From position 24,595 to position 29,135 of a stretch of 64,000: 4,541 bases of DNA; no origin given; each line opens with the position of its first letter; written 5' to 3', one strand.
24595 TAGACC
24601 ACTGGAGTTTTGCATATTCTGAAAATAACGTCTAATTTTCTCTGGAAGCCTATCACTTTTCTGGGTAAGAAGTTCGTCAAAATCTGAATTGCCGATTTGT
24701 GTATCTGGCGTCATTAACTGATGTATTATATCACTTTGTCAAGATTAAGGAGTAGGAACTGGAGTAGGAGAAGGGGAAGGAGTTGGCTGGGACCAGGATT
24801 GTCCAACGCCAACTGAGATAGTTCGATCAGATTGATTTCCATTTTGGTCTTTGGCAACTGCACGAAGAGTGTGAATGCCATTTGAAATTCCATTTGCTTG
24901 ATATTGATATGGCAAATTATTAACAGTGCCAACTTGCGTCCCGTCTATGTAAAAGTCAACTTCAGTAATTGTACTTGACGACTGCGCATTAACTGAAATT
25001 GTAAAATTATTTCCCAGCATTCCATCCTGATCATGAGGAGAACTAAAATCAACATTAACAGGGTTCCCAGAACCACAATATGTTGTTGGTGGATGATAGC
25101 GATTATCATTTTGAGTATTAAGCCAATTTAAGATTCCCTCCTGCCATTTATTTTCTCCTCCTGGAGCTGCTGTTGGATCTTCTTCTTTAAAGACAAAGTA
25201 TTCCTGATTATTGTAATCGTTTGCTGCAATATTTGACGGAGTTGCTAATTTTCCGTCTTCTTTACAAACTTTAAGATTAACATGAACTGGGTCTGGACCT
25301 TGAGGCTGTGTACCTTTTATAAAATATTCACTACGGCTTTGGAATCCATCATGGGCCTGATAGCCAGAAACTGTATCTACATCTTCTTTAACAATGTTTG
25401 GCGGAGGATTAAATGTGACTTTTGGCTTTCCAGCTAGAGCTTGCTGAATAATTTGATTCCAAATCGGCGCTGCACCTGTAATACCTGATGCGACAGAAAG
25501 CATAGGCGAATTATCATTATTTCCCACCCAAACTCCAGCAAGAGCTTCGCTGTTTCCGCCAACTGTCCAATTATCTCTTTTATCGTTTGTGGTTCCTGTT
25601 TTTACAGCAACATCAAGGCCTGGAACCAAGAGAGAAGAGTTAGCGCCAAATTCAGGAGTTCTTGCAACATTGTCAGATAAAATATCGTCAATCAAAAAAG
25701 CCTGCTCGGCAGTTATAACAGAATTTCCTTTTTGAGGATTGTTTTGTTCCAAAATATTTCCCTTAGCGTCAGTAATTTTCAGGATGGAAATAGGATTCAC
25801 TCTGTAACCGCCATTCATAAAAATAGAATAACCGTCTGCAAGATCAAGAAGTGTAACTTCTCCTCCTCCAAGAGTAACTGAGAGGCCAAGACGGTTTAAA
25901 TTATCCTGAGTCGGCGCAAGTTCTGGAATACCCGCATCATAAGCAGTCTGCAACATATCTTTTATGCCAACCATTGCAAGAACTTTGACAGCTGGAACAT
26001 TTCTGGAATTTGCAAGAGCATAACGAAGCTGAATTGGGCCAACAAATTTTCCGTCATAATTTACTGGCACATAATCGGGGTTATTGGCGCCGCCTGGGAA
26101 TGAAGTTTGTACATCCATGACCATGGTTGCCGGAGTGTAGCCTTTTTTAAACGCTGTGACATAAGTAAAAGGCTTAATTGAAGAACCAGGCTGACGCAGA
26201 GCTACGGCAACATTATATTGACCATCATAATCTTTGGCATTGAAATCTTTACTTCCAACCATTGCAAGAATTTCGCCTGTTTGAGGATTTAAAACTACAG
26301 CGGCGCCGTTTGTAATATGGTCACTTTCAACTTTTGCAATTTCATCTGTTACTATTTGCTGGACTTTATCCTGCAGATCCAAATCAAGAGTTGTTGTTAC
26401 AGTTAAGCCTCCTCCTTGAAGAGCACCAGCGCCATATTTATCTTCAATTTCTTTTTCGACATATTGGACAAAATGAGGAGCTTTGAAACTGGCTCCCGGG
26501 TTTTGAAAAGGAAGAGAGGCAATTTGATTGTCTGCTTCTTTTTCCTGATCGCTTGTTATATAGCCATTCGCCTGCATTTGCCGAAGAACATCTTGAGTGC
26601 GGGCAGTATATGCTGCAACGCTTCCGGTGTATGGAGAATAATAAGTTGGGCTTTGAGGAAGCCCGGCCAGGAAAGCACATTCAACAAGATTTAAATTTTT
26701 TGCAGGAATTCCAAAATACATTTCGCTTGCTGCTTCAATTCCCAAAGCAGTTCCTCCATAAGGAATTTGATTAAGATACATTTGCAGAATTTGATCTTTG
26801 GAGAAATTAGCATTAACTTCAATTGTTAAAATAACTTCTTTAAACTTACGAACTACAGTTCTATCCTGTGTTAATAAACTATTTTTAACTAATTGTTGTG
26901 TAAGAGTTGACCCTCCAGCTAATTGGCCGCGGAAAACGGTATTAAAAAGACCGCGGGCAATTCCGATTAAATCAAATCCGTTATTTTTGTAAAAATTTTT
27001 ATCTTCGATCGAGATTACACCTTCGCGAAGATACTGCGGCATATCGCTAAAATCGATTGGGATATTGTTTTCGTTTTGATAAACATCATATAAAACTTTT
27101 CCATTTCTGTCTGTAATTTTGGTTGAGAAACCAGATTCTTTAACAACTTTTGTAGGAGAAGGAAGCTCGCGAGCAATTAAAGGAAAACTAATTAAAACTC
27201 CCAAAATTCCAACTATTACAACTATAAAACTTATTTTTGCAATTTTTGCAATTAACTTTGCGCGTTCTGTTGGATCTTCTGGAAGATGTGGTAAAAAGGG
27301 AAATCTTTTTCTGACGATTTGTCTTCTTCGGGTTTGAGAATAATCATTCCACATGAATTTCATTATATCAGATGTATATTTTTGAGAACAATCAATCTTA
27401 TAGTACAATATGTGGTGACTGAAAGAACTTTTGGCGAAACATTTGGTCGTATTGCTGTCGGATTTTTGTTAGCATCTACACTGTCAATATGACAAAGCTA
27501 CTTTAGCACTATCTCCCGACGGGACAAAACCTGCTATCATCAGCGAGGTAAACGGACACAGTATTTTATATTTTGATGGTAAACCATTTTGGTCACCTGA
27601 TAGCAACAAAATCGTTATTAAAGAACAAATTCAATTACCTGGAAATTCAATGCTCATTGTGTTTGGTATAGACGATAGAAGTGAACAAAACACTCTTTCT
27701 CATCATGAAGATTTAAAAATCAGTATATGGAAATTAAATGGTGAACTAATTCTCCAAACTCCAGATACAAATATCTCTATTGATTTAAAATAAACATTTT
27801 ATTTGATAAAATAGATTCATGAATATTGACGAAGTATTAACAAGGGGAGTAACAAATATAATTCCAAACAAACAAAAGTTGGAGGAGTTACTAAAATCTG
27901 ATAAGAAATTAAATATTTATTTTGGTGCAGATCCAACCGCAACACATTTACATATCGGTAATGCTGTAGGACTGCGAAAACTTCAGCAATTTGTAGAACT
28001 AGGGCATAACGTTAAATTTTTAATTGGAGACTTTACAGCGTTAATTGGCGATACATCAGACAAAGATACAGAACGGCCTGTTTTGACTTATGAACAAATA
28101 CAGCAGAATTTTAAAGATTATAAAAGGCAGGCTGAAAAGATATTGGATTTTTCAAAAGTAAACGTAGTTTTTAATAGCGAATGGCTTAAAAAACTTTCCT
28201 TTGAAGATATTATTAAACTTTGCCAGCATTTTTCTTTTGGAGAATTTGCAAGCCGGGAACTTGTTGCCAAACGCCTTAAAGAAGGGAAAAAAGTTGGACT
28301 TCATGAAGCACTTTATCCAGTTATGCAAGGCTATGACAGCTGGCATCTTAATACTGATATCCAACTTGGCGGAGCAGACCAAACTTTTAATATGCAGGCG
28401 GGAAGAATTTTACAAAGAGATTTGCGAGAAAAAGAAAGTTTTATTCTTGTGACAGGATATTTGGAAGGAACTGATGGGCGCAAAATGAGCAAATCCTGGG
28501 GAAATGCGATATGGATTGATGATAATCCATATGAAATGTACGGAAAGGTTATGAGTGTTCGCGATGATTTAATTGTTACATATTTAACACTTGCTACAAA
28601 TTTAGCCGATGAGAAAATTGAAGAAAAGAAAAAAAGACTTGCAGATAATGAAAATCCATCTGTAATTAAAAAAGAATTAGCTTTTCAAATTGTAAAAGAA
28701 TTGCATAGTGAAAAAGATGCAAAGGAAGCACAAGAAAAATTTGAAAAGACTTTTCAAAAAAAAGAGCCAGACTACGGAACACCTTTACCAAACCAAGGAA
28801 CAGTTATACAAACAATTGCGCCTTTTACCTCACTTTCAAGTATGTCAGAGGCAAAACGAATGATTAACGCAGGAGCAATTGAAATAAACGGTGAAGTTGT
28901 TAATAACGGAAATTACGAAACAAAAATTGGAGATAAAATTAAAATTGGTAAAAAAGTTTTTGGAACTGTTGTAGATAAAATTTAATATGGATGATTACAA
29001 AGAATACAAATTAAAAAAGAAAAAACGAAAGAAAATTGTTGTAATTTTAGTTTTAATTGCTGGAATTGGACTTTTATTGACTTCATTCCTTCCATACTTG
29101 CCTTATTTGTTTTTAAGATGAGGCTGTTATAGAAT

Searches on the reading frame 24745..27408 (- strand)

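Call 45: search_protein_families(library=pfam, proteins=[window:24745-27408:-], max_evalue=0.001)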
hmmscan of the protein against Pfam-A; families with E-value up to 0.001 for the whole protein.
window:24745-27408:- (887 aa): 3 families
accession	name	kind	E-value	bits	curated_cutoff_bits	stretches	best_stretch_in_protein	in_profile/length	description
PF00912.28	Transgly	-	3.3e-57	193.2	27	1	103-279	2-178/178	Transglycosylase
PF00905.27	Transpeptidase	-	1.4e-29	103.7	22.1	1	368-613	1-248/299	Penicillin binding protein transpeptidase domain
PF17957.7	Big_7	-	6e-12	46.5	24.1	1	786-850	3-70/70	Bacterial Ig domain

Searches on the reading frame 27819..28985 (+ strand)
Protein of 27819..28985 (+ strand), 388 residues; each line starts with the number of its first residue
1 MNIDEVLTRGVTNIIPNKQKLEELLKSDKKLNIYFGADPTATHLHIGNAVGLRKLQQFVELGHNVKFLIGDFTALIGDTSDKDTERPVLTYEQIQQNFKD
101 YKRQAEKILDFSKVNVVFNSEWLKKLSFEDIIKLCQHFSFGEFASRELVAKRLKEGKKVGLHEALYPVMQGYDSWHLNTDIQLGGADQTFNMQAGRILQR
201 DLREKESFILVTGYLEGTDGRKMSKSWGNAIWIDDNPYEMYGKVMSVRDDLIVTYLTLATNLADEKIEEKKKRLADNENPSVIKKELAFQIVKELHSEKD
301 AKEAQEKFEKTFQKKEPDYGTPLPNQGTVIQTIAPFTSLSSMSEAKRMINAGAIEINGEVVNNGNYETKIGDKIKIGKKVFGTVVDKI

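Call 45: search_protein_families(library=pfam, proteins=[window:27819-28985:+], max_evalue=0.001)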
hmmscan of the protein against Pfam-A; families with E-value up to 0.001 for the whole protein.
window:27819-28985:+ (388 aa): 3 families
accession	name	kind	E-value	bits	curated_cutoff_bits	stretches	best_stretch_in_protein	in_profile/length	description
PF00579.31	tRNA-synt_1b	-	6.9e-70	236.1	21.1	1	28-313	3-292/292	tRNA synthetases class I (W and Y)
PF01479.30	S4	-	4.1e-07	30.1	22.8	1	340-374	14-48/48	S4 domain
PF22421.1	SYY_C-terminal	-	0.00055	20.2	27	0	329-374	21-66/83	Tyrosine--tRNA ligase SYY-like C-terminal domain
